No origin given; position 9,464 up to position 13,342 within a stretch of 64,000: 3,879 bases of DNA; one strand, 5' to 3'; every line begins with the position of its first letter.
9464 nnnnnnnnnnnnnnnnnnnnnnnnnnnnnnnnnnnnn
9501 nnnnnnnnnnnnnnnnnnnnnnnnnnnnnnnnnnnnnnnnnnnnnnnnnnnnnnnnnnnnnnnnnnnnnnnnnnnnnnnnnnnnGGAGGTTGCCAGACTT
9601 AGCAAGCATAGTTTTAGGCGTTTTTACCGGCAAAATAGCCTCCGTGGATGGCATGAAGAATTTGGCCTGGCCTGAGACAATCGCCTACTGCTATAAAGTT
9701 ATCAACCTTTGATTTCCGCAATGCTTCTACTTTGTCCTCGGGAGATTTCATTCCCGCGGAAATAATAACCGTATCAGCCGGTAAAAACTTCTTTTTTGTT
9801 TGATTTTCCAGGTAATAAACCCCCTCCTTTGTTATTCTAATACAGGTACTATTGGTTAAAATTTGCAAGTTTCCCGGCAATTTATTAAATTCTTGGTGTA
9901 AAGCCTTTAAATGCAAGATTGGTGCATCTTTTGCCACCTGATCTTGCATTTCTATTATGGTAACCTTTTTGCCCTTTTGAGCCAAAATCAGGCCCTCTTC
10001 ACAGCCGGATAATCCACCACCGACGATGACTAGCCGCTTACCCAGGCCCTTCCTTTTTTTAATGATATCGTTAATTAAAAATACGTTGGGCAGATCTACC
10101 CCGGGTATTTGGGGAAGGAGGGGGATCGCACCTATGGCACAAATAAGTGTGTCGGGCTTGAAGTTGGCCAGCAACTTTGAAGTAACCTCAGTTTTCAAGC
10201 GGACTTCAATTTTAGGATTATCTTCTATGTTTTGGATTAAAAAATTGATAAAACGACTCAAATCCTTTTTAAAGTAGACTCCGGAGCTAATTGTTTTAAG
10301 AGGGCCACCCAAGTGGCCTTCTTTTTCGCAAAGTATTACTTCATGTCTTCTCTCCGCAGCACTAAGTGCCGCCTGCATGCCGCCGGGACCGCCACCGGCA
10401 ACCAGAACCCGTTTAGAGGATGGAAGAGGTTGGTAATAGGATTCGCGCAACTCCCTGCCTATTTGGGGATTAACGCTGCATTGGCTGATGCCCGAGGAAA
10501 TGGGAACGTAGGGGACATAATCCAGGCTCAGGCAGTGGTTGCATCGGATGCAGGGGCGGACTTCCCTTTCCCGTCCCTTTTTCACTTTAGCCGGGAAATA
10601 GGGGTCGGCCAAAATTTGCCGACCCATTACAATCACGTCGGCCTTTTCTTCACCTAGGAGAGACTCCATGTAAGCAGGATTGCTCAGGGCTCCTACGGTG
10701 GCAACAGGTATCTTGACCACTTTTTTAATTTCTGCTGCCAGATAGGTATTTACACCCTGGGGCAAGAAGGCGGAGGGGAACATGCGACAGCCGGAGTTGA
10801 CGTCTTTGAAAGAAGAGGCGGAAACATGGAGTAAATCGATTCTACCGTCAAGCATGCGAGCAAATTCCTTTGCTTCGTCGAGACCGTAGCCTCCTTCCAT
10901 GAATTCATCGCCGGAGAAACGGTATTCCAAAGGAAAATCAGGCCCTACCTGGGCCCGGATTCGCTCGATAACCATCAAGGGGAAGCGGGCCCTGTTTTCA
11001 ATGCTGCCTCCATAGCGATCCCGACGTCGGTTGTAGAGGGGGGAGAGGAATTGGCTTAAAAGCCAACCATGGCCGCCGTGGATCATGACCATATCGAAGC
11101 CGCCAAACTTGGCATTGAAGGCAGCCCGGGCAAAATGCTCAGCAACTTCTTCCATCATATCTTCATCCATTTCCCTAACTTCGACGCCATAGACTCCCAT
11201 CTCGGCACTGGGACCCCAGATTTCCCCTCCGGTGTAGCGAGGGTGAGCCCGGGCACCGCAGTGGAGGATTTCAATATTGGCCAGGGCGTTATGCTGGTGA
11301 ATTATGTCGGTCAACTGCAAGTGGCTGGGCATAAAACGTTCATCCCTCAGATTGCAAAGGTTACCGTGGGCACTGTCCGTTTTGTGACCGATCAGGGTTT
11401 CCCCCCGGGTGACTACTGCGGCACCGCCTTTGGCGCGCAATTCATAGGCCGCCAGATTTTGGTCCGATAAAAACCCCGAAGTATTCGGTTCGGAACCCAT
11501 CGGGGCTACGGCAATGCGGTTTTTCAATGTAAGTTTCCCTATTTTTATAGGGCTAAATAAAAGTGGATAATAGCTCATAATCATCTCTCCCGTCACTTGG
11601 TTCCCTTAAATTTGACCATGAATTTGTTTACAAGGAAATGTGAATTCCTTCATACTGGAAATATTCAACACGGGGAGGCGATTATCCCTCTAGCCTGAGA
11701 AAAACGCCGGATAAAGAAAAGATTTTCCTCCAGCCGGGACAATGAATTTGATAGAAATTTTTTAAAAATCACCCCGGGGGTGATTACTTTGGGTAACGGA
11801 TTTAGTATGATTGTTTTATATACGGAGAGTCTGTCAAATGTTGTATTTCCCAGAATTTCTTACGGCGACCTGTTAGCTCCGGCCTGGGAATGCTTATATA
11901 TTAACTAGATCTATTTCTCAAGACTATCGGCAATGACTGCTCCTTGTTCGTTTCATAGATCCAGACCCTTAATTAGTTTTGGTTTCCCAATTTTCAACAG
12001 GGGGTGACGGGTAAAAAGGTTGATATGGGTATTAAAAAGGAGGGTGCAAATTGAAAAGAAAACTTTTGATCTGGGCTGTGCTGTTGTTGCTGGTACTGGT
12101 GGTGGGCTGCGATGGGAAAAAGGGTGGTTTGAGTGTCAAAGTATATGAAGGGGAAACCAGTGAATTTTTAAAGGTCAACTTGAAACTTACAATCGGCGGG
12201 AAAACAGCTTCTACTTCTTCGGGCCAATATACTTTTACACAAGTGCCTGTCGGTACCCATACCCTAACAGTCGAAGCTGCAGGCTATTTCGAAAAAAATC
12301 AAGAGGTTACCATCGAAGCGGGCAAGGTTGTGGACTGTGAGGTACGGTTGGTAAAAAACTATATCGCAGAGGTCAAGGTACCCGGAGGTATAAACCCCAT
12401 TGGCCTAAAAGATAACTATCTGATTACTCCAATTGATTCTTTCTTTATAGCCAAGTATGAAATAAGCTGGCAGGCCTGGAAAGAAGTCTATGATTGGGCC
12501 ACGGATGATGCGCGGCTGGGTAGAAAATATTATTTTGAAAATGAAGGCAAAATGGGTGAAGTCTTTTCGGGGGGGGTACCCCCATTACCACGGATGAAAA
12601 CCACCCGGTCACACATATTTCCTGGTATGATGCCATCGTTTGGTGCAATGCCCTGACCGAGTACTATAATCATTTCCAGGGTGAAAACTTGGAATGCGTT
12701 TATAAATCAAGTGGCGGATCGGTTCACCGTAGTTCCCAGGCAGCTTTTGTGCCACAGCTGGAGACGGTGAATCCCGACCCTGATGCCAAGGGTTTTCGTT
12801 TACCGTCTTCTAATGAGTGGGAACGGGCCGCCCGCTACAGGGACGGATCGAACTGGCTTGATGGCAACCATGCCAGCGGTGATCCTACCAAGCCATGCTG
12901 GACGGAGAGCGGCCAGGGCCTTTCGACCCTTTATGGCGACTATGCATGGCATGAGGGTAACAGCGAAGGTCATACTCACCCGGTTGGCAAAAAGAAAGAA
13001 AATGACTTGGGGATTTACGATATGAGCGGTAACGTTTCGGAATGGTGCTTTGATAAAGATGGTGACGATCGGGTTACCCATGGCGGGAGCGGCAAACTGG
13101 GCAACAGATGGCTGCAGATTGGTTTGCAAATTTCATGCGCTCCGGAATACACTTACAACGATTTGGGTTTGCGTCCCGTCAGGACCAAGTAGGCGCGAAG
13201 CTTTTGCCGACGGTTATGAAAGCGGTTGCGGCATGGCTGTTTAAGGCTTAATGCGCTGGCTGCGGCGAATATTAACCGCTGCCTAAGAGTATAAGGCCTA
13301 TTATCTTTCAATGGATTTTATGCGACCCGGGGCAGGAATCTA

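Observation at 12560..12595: G8 homopolymer (followed by C5) causes a -1 frameshift in the first FGE lipoprotein gene: candidate slipped-strand phase-variation switch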

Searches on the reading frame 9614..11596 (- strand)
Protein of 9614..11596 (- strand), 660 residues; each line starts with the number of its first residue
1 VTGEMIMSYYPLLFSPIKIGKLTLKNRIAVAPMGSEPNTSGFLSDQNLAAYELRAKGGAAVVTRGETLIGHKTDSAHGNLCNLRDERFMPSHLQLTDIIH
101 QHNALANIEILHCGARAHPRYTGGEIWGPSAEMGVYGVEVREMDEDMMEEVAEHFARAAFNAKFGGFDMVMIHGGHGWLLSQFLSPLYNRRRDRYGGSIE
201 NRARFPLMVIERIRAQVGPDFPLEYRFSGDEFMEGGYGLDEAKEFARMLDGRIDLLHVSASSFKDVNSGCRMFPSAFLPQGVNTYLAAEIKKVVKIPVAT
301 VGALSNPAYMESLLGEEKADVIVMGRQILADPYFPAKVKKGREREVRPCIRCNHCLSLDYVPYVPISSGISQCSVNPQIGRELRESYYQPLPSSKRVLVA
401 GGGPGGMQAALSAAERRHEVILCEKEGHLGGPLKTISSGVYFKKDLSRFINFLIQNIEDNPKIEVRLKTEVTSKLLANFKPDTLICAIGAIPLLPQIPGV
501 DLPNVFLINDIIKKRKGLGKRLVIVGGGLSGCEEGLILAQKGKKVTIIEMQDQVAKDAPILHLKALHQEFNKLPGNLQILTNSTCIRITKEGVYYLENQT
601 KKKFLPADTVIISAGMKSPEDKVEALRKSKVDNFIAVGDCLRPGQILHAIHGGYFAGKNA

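Call 16: search_protein_families(library=pfam, proteins=[window:9614-11593:-])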
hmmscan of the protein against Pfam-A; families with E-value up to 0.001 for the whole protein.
window:9614-11593:- (659 aa): 11 families
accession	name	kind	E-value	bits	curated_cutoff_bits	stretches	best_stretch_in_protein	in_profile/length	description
PF00724.26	Oxidored_FMN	-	1.7e-64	218.7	27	1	12-343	2-341/342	NADH:flavin oxidoreductase / NADH oxidase family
PF07992.20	Pyr_redox_2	-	3.6e-27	96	26.1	1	395-625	2-247/291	Pyridine nucleotide-disulphide oxidoreductase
PF00070.33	Pyr_redox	-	5.2e-14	53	22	1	520-591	1-70/82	Pyridine nucleotide-disulphide oxidoreductase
PF13738.12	Pyr_redox_3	-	4e-12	46.4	30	1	477-623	122-275/305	Pyridine nucleotide-disulphide oxidoreductase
PF12831.13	FAD_oxidored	-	1.3e-11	45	27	1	396-432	2-38/416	FAD dependent oxidoreductase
PF13450.12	NAD_binding_8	-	2.9e-10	40.7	21.9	1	398-436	1-39/68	NAD(P)-binding Rossmann-like domain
PF00890.30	FAD_binding_2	-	7.6e-10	39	20.4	1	396-438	2-43/414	FAD binding domain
PF01266.30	DAO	-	1.1e-09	38.7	27.9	0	521-557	2-38/353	FAD dependent oxidoreductase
PF03486.20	HI0933_like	-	4.5e-09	36.5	50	1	395-438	2-45/244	HI0933-like protein Rossmann domain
PF01134.28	GIDA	-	1.3e-06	28.2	22.1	0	521-551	2-33/391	Glucose inhibited division protein A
PF01494.25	FAD_binding_3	-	0.00038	20.2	22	0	522-552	5-35/349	FAD binding domain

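Call 17: find_encoding_contigs(protein=window:9614-11596:-, flank=8000, max_places=10)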
Protein window:9614-11596:- (660 aa): no gene with exactly this product is on record in the collection.

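Call 38: find_encoding_contigs(protein=window:9614-11578:-, flank=8000, max_places=10)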
Protein window:9614-11578:- (654 aa): 2 contigs read that carry it; 2 places shown.
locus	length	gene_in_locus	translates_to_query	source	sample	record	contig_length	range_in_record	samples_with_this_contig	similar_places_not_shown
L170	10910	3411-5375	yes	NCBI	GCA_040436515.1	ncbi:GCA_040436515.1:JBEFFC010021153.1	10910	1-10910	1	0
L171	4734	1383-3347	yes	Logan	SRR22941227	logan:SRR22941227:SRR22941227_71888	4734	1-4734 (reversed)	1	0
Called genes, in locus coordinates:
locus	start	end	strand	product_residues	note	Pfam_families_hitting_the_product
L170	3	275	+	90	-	?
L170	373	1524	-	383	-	PF13620:CarboxypepD_reg (weak), PF03781:FGE-sulfatase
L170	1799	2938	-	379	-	PF13620:CarboxypepD_reg, PF13715:CarbopepD_reg_2 (weak), PF03781:FGE-sulfatase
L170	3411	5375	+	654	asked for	PF00724:Oxidored_FMN, PF03486:HI0933_like (faint), PF01266:DAO (faint), PF07992:Pyr_redox_2, PF00890:FAD_binding_2 (weak), PF12831:FAD_oxidored, PF13738:Pyr_redox_3, PF00070:Pyr_redox, +2 more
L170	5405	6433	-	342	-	PF02129:Peptidase_S15 (faint), PF00561:Abhydrolase_1 (weak), PF12146:Hydrolase_4, PF12697:Abhydrolase_6 (weak)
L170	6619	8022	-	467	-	PF01554:MatE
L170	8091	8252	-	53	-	-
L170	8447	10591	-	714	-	PF13424:TPR_12 (weak), PF13424:TPR_12, PF17874:TPR_MalT, PF13424:TPR_12 (weak), PF01590:GAF (weak), PF13185:GAF_2, PF13492:GAF_3, PF00990:GGDEF, +6 more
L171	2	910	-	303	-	?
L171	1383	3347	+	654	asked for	PF00724:Oxidored_FMN, PF03486:HI0933_like (faint), PF01266:DAO (faint), PF07992:Pyr_redox_2, PF00890:FAD_binding_2 (weak), PF12831:FAD_oxidored, PF13738:Pyr_redox_3, PF00070:Pyr_redox, +2 more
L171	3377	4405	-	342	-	PF02129:Peptidase_S15 (faint), PF00561:Abhydrolase_1 (weak), PF12146:Hydrolase_4, PF12697:Abhydrolase_6 (weak)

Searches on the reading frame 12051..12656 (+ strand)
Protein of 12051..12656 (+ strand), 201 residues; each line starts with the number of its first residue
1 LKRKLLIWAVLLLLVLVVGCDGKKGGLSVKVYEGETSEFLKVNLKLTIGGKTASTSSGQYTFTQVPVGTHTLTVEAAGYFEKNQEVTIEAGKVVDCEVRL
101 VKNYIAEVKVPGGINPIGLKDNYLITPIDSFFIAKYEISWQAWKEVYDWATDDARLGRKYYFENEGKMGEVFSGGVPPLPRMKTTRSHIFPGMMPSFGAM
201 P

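Call 5: find_encoding_contigs(protein=window:12051-12656:+, flank=6000, max_places=10)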
Protein window:12051-12656:+ (201 aa): no gene with exactly this product is on record in the collection.

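Call 25: list_cluster_members(proteins=[P0011, L083:7973-9109:+, window:12051-12653:+, window:12689-13189:+, window:15383-16249:+, window:8556-9581:+, window:6967-8367:+, window:62825-63817:+, window:16602-18329:+, P0001])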
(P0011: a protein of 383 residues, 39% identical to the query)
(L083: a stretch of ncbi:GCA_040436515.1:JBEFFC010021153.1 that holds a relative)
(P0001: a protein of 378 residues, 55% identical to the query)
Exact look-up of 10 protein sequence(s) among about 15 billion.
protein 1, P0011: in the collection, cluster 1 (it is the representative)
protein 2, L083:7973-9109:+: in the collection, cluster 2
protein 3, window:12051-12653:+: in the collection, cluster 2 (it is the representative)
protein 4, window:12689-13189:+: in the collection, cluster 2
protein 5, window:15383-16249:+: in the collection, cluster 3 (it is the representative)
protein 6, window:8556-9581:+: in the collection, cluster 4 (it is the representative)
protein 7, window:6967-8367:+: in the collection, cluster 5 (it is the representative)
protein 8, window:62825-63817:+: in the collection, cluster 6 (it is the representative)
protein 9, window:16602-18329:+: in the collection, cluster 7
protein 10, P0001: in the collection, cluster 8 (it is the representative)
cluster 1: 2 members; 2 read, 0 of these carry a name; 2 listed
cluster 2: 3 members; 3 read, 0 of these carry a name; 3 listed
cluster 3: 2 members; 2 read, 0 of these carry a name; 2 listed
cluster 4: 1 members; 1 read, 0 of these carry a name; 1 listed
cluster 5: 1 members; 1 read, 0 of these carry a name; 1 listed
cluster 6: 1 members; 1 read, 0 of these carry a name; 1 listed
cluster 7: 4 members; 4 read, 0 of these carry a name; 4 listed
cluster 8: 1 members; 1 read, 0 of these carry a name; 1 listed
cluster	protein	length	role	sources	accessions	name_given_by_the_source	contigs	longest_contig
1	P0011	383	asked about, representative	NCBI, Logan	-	-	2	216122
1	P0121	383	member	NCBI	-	-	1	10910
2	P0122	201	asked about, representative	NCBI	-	-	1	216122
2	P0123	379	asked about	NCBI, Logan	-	-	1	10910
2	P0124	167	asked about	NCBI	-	-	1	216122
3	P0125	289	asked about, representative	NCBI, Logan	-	-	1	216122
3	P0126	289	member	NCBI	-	-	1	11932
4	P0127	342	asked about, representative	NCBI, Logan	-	-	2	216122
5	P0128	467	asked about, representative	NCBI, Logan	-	-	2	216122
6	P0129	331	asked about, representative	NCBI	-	-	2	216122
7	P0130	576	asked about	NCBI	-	-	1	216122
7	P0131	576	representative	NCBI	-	-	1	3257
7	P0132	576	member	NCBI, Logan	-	-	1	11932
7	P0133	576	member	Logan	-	-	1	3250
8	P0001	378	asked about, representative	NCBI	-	-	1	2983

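Call 52: search_protein_families(library=ncbifam, proteins=[P0123], max_evalue=0.001)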
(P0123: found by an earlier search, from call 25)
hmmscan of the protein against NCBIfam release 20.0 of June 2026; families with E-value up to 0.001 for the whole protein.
P0123 (379 aa): 8 families
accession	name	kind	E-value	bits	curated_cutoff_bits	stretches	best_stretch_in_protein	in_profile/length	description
TIGR03525.2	GldK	equivalog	2.9e-12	46.6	350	1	243-334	251-336/408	T9SS ring complex lipoprotein PorK/GldK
TIGR02171.1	Fb_sc_TIGR02171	subfamily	7.2e-11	40.8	544.35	2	181-271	101-184/912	TIGR02171 family lipoprotein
NF052345.1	S_layer_anammox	exception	1.7e-08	32.3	1400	1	47-105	1336-1396/1596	Kustd1514 family S-layer glycoprotein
TIGR03530.1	GldJ_short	equivalog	3.9e-06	26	382.9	1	184-334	160-315/396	gliding motility lipoprotein GldJ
NF051459.1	pyoverdine_PvdO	equivalog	2.7e-05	23.4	500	1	306-354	187-234/280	dihydropyoverdine dehydrogenase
TIGR03440.2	egtB_TIGR03440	equivalog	0.00038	19.7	360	0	246-303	291-349/413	ergothioneine biosynthesis protein EgtB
NF041186.1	SenA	equivalog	0.00039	19.9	420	0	147-199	236-286/382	selenoneine synthase SenA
TIGR03524.1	GldJ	equivalog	0.00058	18.7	458.2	1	294-334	320-363/559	gliding motility lipoprotein GldJ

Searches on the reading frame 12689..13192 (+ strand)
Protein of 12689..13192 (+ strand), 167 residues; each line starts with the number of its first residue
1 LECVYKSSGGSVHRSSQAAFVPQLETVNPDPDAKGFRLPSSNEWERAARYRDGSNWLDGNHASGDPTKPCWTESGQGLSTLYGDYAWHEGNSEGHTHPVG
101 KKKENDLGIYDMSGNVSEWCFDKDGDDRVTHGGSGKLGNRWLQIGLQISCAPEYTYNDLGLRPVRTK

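Call 19: find_encoding_contigs(protein=window:12689-13192:+, flank=8000, max_places=10)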
Protein window:12689-13192:+ (167 aa): no gene with exactly this product is on record in the collection.

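Call 52: search_protein_families(library=ncbifam, proteins=[P0123], max_evalue=0.001)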
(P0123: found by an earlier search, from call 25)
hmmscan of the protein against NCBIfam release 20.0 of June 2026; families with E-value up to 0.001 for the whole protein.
P0123 (379 aa): 8 families
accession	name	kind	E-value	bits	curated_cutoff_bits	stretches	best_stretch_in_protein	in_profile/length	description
TIGR03525.2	GldK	equivalog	2.9e-12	46.6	350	1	243-334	251-336/408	T9SS ring complex lipoprotein PorK/GldK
TIGR02171.1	Fb_sc_TIGR02171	subfamily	7.2e-11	40.8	544.35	2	181-271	101-184/912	TIGR02171 family lipoprotein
NF052345.1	S_layer_anammox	exception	1.7e-08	32.3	1400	1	47-105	1336-1396/1596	Kustd1514 family S-layer glycoprotein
TIGR03530.1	GldJ_short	equivalog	3.9e-06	26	382.9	1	184-334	160-315/396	gliding motility lipoprotein GldJ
NF051459.1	pyoverdine_PvdO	equivalog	2.7e-05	23.4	500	1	306-354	187-234/280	dihydropyoverdine dehydrogenase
TIGR03440.2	egtB_TIGR03440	equivalog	0.00038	19.7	360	0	246-303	291-349/413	ergothioneine biosynthesis protein EgtB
NF041186.1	SenA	equivalog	0.00039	19.9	420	0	147-199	236-286/382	selenoneine synthase SenA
TIGR03524.1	GldJ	equivalog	0.00058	18.7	458.2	1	294-334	320-363/559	gliding motility lipoprotein GldJ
